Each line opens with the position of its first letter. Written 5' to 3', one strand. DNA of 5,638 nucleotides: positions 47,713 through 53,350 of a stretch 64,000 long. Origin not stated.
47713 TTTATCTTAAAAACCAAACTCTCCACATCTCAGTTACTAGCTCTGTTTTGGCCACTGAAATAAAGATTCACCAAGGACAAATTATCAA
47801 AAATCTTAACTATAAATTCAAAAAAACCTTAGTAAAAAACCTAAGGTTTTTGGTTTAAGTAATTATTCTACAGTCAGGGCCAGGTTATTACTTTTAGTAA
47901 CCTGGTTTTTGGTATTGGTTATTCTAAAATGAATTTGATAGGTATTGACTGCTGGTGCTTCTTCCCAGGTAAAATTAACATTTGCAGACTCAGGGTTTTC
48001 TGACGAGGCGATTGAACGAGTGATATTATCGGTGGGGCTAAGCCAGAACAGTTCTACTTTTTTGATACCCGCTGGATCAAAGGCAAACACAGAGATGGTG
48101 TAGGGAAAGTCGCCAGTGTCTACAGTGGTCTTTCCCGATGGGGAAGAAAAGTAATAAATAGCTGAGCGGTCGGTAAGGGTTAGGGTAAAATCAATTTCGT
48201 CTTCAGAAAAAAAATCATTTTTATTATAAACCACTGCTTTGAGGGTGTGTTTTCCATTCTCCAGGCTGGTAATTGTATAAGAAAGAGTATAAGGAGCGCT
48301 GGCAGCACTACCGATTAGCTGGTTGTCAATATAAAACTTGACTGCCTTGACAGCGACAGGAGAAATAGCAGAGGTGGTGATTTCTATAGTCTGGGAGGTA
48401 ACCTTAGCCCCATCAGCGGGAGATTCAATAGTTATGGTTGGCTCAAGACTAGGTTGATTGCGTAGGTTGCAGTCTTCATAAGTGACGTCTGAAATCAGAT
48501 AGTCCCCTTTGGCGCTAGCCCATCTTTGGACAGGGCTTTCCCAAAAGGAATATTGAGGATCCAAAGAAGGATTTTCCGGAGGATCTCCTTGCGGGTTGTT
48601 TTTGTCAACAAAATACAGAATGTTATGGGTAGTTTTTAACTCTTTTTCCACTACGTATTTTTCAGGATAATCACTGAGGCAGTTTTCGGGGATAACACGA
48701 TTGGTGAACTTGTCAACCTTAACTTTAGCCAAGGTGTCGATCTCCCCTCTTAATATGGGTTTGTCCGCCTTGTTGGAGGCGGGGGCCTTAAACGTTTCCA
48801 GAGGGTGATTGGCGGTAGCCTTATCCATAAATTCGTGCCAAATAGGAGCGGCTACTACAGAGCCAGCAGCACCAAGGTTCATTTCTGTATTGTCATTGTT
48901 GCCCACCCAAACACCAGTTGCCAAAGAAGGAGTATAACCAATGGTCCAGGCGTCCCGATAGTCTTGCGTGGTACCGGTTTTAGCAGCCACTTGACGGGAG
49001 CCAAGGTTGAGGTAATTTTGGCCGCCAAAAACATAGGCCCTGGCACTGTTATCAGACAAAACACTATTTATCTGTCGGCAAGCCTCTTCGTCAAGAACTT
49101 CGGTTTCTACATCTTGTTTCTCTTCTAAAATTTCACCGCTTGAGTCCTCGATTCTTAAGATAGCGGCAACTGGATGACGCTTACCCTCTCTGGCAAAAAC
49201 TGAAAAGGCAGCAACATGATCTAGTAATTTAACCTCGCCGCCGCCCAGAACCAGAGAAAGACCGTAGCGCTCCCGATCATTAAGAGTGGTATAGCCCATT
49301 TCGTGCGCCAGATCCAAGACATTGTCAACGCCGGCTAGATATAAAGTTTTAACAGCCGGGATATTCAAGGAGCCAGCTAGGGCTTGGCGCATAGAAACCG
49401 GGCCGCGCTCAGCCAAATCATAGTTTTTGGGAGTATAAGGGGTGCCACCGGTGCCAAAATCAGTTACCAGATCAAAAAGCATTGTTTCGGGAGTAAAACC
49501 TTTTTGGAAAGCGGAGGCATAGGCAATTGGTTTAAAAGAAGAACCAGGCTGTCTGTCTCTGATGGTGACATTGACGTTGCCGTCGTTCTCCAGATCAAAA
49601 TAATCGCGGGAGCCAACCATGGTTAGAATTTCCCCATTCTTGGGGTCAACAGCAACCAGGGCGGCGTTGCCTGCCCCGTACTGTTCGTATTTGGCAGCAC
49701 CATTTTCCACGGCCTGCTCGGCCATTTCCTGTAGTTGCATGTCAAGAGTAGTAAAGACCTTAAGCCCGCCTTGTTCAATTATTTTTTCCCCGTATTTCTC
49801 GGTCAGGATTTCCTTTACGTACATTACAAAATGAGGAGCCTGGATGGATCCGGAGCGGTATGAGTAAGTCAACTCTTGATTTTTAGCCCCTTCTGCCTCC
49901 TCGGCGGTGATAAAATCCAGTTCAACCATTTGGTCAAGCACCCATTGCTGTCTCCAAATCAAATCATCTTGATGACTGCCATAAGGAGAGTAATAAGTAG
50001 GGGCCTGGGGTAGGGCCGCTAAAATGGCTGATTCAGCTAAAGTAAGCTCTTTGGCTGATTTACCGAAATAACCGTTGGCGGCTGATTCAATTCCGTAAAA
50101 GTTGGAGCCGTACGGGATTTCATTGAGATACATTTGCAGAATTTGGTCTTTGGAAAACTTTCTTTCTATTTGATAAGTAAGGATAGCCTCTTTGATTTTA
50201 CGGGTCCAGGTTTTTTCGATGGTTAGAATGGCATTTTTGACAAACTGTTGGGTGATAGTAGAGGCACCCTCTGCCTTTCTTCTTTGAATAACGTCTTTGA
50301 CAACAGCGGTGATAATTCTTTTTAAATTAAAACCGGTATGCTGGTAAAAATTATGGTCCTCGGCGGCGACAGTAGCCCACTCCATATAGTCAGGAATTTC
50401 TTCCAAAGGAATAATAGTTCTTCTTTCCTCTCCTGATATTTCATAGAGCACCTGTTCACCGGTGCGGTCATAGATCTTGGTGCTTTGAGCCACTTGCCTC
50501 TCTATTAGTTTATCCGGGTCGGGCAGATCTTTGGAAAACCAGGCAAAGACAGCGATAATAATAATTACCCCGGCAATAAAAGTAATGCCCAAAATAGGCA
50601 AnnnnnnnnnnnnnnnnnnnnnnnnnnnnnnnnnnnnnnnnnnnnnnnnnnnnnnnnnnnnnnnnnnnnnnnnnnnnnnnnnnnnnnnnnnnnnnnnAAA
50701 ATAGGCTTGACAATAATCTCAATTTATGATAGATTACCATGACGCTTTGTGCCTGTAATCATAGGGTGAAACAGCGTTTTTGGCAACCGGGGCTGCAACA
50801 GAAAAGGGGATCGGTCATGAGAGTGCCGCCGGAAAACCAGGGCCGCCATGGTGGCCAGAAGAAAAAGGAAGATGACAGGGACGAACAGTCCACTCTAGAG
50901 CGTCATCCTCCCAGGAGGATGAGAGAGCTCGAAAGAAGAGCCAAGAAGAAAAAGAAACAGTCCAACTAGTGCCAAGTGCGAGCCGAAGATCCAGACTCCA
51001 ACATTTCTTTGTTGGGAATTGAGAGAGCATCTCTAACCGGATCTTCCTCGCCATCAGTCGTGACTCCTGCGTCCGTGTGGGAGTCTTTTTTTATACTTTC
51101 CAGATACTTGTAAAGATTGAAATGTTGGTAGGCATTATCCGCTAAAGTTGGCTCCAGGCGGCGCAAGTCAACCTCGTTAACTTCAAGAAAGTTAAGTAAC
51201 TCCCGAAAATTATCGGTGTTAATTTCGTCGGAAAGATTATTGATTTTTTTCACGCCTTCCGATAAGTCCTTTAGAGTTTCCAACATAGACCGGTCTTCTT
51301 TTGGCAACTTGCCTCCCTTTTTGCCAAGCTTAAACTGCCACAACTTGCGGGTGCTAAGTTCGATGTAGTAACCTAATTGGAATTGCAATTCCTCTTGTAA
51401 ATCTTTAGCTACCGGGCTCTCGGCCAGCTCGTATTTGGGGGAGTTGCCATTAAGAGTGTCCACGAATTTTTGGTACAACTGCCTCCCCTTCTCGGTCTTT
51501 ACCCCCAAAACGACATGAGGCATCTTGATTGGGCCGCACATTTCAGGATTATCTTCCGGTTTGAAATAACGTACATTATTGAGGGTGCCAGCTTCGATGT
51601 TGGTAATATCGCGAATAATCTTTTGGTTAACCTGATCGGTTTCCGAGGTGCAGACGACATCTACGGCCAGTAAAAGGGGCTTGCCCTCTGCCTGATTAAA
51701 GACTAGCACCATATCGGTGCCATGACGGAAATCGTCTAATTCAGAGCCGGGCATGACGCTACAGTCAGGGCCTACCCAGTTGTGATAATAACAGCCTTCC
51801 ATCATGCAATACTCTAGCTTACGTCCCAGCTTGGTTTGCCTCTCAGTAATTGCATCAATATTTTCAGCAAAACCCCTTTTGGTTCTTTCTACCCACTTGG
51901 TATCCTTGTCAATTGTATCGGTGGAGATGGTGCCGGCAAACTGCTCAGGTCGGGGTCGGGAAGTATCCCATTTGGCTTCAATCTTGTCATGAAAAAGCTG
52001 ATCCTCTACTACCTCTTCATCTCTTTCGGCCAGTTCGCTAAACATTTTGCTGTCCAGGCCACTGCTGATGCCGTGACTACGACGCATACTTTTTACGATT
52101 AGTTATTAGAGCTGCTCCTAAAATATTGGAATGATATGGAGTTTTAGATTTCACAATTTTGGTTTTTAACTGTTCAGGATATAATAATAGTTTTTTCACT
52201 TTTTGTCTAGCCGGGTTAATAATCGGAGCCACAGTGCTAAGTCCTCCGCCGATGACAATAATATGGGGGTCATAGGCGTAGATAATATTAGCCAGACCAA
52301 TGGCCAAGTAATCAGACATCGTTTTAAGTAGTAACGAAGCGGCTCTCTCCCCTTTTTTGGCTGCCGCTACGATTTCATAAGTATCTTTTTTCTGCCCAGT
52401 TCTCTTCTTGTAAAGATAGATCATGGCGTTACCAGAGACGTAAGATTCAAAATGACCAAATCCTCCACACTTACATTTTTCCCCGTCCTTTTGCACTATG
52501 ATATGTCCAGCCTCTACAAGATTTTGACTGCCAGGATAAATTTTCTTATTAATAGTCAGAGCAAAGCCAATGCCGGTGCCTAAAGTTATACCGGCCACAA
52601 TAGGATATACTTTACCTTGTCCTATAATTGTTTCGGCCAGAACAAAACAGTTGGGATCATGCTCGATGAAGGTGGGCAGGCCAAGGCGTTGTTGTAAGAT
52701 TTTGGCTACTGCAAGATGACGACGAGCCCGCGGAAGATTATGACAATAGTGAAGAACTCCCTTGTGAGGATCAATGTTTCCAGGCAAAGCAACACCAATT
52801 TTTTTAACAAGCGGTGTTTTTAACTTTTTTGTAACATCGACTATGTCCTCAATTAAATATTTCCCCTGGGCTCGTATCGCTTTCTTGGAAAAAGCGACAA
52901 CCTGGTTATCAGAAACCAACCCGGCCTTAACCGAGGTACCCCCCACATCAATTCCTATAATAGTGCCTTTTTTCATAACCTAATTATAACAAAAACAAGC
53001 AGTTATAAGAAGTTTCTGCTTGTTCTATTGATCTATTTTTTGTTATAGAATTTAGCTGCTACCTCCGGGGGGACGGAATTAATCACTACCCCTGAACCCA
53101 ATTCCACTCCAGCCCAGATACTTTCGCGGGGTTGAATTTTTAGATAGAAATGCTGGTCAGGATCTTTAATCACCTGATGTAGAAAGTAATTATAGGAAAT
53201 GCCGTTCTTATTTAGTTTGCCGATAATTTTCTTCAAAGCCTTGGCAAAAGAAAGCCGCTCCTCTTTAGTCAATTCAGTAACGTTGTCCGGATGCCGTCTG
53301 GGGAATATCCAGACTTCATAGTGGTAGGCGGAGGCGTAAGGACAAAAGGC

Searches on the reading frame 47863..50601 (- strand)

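Call 81: search_protein_families(library=pfam, max_evalue=1e-8, proteins=[window:47863-50601:-])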
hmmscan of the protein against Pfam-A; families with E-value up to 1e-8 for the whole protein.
window:47863-50601:- (912 aa): 3 families
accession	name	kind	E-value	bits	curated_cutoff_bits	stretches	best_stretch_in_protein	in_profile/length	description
PF00912.28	Transgly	-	1.8e-63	213.6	27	1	50-225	3-177/178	Transglycosylase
PF00905.27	Transpeptidase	-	5.2e-24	85.4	22.1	1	314-593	2-299/299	Penicillin binding protein transpeptidase domain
PF17957.7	Big_7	-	1.1e-21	77.7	24.1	1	721-789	1-70/70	Bacterial Ig domain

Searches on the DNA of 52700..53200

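Call 77: search_with_rna_model(model_id=R1, source=window, start=52700, end=53200, filters=off, max_evalue=1, show_alignments=1)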
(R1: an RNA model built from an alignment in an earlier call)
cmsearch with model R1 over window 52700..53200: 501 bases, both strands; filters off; matches with E-value up to 1: 3.
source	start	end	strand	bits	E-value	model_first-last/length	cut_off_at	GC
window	52866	53026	+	12.9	5e-05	1-165/165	no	0.41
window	53049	53083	+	1.7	0.22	130-162/165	no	0.49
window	52922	52933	-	-0.2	0.95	74-85/165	no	0.67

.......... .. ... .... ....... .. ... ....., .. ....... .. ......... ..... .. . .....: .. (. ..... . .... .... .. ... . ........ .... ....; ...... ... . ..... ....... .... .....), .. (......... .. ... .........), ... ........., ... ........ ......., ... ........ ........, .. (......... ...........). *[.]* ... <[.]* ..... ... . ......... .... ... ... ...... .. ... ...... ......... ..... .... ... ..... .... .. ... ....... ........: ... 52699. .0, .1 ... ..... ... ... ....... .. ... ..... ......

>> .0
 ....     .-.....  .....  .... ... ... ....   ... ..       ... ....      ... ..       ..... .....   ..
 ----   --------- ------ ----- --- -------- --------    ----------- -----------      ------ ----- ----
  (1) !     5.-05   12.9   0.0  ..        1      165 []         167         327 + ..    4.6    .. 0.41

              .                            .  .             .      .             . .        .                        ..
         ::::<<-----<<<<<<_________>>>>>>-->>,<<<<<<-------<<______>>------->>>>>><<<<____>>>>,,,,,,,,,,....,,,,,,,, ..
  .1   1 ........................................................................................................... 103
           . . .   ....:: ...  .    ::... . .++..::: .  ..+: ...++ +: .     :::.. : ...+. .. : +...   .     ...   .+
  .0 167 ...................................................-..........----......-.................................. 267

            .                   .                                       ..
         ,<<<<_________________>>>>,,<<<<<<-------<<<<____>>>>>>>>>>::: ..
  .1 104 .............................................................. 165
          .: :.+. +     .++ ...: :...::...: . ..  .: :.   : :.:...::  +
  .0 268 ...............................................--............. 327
